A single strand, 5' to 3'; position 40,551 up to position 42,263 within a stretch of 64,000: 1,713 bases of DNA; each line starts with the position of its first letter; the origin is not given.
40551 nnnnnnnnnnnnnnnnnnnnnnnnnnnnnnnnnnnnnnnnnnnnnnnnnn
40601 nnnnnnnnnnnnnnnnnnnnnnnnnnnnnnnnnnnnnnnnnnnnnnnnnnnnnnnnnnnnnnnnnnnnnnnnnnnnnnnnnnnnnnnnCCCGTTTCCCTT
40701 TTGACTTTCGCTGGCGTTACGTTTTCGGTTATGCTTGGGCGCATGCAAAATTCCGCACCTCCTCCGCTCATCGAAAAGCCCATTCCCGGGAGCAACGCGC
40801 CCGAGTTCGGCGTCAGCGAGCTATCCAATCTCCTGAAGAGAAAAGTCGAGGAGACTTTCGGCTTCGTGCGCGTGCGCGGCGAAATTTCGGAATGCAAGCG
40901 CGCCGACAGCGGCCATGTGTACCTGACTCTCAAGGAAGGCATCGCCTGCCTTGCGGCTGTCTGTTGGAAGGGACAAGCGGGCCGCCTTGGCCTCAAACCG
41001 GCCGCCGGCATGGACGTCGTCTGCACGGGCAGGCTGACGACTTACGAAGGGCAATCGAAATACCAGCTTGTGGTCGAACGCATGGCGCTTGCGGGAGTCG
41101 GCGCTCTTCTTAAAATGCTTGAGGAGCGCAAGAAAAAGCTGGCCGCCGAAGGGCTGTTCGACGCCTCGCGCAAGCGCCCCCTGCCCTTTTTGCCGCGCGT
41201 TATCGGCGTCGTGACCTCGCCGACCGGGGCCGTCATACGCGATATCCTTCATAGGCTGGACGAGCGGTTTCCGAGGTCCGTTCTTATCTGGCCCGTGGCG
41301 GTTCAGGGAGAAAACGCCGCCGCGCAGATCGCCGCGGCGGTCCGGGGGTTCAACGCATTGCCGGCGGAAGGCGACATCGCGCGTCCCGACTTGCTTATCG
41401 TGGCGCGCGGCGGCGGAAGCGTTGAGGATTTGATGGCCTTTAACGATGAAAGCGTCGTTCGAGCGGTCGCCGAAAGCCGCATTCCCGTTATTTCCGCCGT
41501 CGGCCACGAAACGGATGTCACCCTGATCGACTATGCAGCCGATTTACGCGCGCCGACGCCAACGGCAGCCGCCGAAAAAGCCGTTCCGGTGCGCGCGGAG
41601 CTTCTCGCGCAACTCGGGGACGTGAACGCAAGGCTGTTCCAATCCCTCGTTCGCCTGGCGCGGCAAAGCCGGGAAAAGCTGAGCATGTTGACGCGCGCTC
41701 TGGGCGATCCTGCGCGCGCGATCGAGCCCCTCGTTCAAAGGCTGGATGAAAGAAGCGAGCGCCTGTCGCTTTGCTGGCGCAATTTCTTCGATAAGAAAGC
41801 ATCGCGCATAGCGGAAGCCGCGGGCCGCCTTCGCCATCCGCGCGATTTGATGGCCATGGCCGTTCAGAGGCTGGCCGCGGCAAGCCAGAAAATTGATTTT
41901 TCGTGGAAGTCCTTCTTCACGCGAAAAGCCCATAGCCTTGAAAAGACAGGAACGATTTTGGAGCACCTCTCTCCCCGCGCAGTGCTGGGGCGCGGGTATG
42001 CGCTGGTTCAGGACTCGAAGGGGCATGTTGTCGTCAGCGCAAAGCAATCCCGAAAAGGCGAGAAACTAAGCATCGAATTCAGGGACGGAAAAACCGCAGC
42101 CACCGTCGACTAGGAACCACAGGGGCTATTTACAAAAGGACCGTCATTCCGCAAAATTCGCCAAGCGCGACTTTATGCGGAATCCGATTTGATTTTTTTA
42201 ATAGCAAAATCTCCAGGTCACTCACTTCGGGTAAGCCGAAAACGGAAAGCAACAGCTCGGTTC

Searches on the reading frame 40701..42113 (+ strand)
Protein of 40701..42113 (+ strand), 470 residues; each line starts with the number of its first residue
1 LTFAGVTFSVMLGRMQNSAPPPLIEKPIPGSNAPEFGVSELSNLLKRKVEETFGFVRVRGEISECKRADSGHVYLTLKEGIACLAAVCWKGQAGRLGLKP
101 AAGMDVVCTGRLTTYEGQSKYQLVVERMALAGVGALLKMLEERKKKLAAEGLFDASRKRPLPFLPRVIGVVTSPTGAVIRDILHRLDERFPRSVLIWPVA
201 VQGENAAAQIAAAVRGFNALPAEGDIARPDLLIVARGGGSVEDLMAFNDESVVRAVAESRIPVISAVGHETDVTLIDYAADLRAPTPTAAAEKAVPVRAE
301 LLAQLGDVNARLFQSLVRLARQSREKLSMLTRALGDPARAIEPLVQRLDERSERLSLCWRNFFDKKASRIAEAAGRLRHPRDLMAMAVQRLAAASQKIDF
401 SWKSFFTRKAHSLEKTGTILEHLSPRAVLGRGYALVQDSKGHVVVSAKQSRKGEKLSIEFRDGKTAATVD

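Call 53: search_protein_families(library=ncbifam, proteins=[window:40701-42113:+], max_evalue=1e-10)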
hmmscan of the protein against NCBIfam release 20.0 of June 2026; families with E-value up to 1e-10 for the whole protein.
window:40701-42113:+ (470 aa): 1 family
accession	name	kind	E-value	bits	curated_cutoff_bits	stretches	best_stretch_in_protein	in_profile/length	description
TIGR00237.1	xseA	equivalog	9.5e-136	453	180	2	38-378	2-340/389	exodeoxyribonuclease VII large subunit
